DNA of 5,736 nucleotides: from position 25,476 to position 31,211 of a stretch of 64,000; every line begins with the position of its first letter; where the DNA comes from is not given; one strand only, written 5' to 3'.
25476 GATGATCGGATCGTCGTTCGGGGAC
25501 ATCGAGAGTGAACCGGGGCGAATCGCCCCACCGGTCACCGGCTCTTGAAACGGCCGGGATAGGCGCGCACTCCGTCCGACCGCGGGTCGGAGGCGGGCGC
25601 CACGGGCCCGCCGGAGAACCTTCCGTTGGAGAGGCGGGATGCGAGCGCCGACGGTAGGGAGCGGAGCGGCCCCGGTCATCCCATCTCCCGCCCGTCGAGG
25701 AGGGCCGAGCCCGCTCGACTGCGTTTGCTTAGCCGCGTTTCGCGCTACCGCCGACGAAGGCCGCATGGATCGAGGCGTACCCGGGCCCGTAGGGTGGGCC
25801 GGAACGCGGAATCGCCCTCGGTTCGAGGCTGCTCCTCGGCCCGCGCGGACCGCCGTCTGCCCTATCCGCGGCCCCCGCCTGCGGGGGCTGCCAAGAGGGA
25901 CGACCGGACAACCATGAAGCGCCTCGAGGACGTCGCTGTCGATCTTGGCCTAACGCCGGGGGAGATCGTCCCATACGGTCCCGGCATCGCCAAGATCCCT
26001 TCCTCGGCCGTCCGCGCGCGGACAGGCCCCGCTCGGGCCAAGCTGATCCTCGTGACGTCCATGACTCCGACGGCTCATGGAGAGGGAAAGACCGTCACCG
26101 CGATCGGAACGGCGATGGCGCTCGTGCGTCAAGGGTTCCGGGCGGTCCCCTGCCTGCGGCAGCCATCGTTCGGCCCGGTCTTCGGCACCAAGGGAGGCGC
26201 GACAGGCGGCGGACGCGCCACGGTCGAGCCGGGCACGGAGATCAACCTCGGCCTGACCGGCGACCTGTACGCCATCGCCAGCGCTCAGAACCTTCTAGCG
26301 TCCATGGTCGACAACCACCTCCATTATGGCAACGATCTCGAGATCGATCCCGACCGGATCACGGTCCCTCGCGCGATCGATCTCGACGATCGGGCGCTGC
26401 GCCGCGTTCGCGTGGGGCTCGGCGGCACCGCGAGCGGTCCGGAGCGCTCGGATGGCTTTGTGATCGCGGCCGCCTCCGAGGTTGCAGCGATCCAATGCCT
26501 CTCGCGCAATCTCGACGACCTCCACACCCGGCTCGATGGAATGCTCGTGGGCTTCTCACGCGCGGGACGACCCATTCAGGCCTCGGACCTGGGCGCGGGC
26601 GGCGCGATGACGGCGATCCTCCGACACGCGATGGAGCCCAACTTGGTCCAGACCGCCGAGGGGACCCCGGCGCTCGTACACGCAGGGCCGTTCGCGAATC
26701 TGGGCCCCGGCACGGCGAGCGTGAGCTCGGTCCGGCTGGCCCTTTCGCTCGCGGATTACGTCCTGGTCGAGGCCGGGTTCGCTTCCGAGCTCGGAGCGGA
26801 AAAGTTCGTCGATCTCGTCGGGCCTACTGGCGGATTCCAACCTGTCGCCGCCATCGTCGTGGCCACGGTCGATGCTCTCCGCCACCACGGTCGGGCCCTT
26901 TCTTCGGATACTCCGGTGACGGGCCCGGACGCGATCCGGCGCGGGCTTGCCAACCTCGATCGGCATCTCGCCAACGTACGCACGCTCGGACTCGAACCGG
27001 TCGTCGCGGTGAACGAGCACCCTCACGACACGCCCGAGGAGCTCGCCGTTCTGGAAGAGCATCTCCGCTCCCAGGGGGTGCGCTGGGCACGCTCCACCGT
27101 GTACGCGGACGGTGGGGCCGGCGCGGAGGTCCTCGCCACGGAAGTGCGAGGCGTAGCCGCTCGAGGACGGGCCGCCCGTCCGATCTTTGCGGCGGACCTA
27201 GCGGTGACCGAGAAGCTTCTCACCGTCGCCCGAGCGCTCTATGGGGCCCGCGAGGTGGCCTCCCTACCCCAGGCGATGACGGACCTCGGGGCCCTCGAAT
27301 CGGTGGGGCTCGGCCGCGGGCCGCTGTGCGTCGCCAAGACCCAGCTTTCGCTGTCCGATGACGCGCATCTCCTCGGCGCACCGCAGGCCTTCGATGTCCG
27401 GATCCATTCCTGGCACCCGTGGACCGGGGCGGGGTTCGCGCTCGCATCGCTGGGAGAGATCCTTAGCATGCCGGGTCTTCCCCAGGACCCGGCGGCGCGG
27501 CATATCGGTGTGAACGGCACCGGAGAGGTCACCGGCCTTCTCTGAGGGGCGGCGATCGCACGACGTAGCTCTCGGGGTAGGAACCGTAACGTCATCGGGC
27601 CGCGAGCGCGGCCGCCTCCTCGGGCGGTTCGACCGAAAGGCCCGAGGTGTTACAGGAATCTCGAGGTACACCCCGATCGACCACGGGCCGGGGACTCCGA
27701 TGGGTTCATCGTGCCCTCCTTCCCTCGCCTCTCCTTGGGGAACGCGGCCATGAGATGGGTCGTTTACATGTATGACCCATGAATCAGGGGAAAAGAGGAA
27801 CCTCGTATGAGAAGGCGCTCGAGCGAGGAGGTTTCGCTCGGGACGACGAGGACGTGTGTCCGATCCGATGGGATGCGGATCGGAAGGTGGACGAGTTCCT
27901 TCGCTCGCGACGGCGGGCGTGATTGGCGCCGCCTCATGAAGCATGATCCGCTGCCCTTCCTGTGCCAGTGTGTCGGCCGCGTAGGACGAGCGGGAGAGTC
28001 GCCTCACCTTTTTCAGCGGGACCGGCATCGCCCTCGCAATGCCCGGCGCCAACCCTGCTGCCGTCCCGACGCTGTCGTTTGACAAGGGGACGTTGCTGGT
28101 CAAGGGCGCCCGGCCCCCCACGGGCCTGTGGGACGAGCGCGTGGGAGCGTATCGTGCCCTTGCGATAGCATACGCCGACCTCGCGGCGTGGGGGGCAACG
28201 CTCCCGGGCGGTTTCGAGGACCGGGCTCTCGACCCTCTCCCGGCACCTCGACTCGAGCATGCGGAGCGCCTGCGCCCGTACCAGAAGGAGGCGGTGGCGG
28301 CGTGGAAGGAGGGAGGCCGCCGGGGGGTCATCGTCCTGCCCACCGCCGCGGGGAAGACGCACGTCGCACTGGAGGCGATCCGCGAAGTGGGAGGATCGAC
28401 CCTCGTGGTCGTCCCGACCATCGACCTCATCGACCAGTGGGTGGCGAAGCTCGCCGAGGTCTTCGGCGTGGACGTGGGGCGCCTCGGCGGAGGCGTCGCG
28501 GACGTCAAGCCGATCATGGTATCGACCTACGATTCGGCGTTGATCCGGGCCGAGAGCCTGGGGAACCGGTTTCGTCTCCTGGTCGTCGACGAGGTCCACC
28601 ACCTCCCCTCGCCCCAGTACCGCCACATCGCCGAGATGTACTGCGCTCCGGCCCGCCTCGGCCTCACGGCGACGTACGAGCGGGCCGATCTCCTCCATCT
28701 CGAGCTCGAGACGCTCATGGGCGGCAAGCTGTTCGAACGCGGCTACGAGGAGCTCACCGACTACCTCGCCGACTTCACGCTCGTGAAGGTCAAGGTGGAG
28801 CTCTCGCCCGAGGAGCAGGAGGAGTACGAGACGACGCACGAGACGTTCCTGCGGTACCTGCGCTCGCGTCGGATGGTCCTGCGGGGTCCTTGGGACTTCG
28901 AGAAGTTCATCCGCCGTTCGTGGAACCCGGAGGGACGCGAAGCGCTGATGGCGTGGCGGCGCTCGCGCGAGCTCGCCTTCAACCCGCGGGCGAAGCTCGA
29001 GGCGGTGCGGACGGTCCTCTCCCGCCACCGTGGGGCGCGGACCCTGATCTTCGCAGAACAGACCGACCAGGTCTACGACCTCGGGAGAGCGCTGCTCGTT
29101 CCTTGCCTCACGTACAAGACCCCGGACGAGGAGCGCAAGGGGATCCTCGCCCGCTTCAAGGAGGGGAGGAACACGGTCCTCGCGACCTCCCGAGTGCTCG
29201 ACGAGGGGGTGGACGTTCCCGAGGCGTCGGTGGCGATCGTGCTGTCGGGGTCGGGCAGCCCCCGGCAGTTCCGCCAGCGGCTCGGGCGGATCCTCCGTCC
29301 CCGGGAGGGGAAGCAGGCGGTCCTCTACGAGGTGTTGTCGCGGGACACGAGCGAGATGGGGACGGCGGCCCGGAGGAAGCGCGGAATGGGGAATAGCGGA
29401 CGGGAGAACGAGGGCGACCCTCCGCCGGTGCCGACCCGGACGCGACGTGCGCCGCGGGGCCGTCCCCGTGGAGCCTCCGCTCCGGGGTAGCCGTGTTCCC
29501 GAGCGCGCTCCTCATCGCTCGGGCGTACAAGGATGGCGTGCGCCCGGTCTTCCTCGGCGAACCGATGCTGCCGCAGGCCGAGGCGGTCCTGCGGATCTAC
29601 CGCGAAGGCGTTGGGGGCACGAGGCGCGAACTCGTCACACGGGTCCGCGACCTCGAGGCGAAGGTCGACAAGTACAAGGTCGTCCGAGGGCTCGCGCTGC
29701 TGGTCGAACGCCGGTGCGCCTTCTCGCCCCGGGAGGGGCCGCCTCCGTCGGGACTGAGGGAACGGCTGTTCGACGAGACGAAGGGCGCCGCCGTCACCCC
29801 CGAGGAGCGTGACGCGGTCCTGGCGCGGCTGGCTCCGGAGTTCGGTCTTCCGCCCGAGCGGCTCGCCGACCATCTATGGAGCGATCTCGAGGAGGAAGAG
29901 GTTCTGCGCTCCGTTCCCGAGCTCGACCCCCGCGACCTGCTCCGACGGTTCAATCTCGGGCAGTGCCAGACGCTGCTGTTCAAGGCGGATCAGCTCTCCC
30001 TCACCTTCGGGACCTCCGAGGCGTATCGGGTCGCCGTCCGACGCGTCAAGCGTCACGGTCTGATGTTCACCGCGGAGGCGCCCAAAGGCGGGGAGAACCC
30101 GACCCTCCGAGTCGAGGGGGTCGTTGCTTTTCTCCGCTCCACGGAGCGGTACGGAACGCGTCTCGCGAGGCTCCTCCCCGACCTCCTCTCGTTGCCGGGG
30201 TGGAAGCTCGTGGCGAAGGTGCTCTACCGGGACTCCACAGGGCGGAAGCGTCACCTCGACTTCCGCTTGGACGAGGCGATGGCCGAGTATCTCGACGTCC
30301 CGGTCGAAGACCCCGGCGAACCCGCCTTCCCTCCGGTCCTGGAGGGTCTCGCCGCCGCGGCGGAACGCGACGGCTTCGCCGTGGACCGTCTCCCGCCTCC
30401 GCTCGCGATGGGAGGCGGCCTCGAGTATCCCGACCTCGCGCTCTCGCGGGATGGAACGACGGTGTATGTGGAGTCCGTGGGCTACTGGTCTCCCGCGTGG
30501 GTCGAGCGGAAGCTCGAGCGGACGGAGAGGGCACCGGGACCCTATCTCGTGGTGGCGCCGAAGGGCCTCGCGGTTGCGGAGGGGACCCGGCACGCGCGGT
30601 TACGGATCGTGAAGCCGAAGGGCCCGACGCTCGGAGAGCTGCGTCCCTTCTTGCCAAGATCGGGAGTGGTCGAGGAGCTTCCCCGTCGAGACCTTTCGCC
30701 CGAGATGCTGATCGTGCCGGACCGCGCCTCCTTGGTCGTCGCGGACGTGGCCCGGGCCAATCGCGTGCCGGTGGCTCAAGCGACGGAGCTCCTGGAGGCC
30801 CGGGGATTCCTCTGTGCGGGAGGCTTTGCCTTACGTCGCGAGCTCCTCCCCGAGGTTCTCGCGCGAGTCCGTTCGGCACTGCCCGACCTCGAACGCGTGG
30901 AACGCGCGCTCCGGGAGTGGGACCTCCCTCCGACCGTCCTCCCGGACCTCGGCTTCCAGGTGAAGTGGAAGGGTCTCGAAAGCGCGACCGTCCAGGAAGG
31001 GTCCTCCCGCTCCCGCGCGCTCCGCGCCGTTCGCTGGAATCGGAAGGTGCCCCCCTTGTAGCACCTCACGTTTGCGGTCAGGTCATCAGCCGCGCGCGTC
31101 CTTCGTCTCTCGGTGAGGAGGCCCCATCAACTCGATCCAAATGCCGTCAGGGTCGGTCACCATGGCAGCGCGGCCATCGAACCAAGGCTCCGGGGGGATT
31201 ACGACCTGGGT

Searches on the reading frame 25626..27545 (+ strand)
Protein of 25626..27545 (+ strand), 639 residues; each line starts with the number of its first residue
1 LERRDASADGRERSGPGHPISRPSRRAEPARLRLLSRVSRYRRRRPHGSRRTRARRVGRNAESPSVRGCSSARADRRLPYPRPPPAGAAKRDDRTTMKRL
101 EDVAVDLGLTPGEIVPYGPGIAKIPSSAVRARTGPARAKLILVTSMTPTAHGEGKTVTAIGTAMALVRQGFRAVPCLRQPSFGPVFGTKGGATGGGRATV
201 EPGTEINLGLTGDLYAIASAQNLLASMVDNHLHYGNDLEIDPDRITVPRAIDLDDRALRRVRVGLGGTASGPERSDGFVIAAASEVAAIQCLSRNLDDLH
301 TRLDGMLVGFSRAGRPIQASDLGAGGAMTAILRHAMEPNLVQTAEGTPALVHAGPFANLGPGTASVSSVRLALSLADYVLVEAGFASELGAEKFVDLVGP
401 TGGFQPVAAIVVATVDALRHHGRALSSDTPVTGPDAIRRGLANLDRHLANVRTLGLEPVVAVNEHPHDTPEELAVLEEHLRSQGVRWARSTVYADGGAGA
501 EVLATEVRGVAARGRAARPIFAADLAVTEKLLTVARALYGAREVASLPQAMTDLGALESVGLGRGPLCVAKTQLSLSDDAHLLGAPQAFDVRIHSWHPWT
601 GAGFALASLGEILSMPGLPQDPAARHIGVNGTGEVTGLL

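Call 79: search_protein_families(library=pfam, max_evalue=0.00001, proteins=[window:25626-27545:+])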
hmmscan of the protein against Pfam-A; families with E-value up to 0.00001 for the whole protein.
window:25626-27545:+ (639 aa): 1 family
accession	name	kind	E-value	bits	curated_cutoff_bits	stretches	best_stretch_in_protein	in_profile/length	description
PF01268.25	FTHFS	-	1.1e-186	621.8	27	1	94-638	9-555/556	Formate--tetrahydrofolate ligase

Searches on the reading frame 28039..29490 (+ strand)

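Call 79: search_protein_families(library=pfam, max_evalue=0.00001, proteins=[window:28039-29490:+])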
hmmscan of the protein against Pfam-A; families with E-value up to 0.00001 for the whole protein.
window:28039-29490:+ (483 aa): 5 families
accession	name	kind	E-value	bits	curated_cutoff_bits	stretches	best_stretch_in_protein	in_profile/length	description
PF04851.21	ResIII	-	2.8e-27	96.1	22.5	1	77-215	3-164/164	Type III restriction enzyme, res subunit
PF16203.11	ERCC3_RAD25_C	-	6e-20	72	27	1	312-450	39-185/248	ERCC3/RAD25/XPB C-terminal helicase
PF00271.37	Helicase_C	-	4.7e-18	65.9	23.5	1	319-421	2-109/110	Helicase conserved C-terminal domain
PF00270.35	DEAD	-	5.6e-12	46.1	26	1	79-214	1-161/167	DEAD/DEAH box helicase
PF18458.6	XPB_DRD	-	1.6e-10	41.1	26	1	12-52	1-46/57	Xeroderma pigmentosum group B helicase damage recognition domain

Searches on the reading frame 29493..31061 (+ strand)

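Call 50: search_protein_families(library=pfam, max_evalue=0.05, proteins=[window:29493-31061:+])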
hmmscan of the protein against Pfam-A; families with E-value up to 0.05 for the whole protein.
window:29493-31061:+ (522 aa): 1 family
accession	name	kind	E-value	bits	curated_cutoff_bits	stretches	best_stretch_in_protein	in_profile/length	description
PF05626.16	DUF790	-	4e-79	266.6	28.8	1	1-373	1-372/387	Protein of unknown function (DUF790)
